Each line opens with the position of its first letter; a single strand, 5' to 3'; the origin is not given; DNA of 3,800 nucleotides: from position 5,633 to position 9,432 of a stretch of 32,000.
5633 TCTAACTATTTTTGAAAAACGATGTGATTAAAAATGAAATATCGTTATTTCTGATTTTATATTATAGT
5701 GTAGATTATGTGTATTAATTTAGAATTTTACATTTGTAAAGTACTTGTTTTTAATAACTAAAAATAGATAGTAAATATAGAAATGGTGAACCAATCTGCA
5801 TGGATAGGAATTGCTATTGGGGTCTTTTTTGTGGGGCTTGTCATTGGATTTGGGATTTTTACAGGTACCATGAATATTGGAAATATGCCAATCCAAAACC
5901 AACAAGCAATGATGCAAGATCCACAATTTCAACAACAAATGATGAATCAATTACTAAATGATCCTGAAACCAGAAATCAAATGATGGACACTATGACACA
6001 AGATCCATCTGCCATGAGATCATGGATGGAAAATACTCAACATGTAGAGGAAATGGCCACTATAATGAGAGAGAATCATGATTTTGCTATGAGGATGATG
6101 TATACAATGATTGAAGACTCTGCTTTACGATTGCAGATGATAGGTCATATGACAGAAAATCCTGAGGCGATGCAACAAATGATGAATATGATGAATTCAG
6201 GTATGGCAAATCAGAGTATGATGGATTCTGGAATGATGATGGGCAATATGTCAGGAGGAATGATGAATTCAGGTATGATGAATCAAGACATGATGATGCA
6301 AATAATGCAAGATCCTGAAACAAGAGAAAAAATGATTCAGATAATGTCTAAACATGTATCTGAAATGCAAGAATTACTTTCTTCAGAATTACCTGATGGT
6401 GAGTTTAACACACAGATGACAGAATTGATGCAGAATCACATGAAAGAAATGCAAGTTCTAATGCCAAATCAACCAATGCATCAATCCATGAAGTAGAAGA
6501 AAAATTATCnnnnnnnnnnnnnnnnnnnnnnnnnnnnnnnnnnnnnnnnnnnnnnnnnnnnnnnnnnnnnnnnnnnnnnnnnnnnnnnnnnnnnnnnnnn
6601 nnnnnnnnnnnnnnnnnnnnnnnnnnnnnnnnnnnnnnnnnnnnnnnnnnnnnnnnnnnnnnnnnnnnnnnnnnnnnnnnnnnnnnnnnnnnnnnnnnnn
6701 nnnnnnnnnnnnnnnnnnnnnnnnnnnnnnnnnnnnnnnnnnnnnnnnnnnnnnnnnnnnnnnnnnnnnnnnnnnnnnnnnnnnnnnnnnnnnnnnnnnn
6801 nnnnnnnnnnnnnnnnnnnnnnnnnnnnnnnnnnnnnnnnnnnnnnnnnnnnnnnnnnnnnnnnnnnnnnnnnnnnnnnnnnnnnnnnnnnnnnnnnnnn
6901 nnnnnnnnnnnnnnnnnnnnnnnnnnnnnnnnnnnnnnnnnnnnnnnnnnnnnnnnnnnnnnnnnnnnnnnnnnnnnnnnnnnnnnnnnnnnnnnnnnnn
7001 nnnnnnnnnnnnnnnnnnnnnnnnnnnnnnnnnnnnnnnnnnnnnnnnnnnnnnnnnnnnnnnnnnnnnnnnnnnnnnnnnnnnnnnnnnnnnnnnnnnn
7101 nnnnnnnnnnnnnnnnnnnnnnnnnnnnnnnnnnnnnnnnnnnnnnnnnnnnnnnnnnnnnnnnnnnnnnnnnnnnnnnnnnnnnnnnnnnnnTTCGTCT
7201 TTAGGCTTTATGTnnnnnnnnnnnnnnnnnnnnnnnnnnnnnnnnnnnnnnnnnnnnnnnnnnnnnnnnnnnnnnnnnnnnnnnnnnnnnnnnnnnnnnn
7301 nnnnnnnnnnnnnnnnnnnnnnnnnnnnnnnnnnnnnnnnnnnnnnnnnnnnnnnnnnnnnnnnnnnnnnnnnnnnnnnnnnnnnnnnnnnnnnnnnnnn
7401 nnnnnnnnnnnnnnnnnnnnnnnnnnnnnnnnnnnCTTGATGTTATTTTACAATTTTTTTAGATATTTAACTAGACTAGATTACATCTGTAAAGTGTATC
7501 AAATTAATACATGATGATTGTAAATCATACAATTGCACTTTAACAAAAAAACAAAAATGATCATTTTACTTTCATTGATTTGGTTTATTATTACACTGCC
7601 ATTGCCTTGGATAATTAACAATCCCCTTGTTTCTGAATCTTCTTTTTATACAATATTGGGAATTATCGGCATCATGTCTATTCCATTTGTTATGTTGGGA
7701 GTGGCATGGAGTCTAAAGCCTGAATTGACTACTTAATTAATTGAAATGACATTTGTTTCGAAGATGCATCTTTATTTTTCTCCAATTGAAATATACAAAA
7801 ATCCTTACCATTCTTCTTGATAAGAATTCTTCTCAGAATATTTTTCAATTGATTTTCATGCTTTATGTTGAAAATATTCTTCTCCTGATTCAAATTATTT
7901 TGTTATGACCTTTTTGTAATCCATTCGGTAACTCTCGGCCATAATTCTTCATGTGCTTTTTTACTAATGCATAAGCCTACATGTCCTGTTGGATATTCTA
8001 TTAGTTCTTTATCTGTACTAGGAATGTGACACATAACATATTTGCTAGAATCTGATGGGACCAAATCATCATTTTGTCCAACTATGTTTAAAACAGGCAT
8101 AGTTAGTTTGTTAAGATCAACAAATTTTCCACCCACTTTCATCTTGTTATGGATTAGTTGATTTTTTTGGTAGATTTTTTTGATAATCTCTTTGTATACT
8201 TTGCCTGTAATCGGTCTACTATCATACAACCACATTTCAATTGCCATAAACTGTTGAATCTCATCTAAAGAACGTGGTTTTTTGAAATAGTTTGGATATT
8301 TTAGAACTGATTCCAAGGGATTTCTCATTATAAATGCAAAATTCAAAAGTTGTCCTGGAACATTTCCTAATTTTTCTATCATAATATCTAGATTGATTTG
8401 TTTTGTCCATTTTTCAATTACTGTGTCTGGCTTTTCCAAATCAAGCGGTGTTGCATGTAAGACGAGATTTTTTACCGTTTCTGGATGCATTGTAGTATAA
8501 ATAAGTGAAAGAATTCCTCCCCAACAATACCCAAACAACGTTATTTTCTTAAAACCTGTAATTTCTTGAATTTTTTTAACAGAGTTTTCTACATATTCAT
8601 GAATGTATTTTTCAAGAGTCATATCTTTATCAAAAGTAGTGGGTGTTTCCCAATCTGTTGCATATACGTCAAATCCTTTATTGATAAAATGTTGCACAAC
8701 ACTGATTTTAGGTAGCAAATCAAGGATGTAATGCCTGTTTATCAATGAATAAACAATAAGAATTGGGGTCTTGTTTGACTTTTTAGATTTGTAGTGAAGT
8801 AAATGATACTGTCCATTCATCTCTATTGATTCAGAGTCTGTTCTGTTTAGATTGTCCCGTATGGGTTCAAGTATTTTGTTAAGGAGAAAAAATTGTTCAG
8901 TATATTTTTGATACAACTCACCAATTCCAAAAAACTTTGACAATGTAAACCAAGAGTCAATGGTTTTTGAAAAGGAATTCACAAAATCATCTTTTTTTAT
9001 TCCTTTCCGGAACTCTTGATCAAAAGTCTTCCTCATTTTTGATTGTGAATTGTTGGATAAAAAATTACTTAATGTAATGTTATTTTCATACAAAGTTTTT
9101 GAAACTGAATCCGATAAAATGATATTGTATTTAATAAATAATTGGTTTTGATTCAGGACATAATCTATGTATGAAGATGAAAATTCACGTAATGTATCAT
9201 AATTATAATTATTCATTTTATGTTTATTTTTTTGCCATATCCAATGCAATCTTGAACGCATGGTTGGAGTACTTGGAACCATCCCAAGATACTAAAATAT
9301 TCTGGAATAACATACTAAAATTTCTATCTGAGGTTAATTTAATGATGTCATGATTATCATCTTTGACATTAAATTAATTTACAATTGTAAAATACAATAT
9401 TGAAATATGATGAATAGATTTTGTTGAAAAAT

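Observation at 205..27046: Twenty copies of a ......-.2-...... palindrome at fixed spacing from TATA-like boxes: a dense single-regulator regulon signature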

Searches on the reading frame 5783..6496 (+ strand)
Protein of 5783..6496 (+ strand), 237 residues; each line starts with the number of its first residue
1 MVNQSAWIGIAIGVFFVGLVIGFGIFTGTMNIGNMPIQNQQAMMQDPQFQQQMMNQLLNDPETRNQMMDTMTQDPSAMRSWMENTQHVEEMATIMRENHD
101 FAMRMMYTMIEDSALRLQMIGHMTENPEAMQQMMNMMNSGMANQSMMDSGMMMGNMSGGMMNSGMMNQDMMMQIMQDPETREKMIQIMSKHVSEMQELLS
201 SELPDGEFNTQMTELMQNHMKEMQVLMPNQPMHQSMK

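Call 9: search_protein_families(library=pfam, proteins=[window:5783-6496:+], max_evalue=0.01)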
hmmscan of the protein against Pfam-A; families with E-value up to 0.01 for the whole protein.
window:5783-6496:+ (237 aa): 1 family
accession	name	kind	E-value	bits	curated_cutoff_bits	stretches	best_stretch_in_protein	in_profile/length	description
PF17898.6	GerD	-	7e-07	29.6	29.5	1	40-73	50-82/114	Spore germination GerD central core domain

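Call 44: search_protein_families(library=ncbifam, proteins=[window:5783-6496:+], max_evalue=0.001)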
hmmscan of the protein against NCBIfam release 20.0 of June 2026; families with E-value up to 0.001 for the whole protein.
window:5783-6496:+ (237 aa): 1 family
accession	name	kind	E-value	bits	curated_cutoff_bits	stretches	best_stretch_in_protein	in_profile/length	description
NF040801.1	spore_GerD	equivalog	3.9e-07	29.8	100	0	41-73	110-141/174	spore germination lipoprotein GerD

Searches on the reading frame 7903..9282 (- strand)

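Call 10: search_protein_families(library=pfam, proteins=[window:7903-9282:-], max_evalue=0.01)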
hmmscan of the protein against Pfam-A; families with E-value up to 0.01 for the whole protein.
window:7903-9282:- (459 aa): 7 families
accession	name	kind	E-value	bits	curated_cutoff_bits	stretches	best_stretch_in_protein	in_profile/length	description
PF00561.26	Abhydrolase_1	-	5.1e-18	66.1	25.8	1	194-435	18-239/245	alpha/beta hydrolase fold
PF12146.15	Hydrolase_4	-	9.4e-12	45.2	27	2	195-295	23-125/239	Serine aminopeptidase, S33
PF06850.17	PHB_depo_C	-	1.5e-07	31.5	27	1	358-457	97-201/203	PHB de-polymerase C-terminus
PF07167.19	PhaC_N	-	2.9e-07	30.8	23.7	1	143-198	115-172/173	Poly-beta-hydroxybutyrate polymerase (PhaC) N-terminus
PF01738.24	DLH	-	2.2e-05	24.6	21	1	224-274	74-125/217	Dienelactone hydrolase family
PF03959.19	FSH1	-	7.6e-05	22.9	21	1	389-435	155-200/211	Serine hydrolase (FSH1)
PF03583.20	LIP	-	0.0063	16.3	23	0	195-273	18-99/286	Secretory lipase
